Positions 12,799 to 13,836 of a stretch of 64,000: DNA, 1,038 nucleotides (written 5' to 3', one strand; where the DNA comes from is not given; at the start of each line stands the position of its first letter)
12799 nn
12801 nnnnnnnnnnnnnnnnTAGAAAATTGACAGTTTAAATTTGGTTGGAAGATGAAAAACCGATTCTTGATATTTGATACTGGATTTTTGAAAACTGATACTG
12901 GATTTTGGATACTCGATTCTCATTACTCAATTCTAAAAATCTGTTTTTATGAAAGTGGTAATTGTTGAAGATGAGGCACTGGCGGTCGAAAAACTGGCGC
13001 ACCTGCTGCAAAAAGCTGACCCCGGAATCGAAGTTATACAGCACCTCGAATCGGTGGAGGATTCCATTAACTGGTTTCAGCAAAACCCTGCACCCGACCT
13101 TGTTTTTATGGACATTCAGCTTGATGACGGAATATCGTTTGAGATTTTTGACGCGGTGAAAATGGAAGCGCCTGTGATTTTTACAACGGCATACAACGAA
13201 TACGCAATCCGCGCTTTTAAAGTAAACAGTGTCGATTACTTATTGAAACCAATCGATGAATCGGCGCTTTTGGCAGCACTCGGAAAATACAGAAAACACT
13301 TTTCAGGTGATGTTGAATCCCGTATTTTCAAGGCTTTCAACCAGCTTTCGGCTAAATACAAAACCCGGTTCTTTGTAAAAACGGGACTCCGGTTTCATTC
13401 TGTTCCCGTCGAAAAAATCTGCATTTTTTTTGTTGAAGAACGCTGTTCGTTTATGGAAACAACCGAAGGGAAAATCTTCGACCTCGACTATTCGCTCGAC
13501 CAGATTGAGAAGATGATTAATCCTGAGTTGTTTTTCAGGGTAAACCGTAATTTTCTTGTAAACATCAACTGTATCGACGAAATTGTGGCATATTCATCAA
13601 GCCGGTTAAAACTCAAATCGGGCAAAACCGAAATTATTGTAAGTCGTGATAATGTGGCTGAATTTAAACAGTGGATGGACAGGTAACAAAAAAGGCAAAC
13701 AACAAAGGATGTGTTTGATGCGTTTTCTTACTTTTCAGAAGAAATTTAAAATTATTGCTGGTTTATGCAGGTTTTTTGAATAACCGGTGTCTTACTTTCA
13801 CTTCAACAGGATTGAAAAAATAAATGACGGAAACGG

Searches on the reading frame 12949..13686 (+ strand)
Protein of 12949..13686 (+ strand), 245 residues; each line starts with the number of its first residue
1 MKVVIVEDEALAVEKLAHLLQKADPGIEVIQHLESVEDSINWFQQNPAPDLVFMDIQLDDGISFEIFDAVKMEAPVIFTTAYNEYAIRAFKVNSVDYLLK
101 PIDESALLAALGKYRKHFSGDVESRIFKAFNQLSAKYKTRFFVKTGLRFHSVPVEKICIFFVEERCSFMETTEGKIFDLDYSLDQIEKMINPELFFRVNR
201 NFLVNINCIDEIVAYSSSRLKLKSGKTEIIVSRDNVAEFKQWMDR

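Call 60: search_protein_families(library=pfam, proteins=[window:12949-13686:+], max_evalue=0.001)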
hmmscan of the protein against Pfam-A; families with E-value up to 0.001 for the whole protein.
window:12949-13686:+ (245 aa): 2 families
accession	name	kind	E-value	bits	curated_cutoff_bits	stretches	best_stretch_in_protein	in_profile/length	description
PF04397.21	LytTR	-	1.1e-18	67.6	22.6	1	148-243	2-97/98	LytTr DNA-binding domain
PF00072.30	Response_reg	-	6.7e-16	58.9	30.2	1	3-111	1-110/111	Response regulator receiver domain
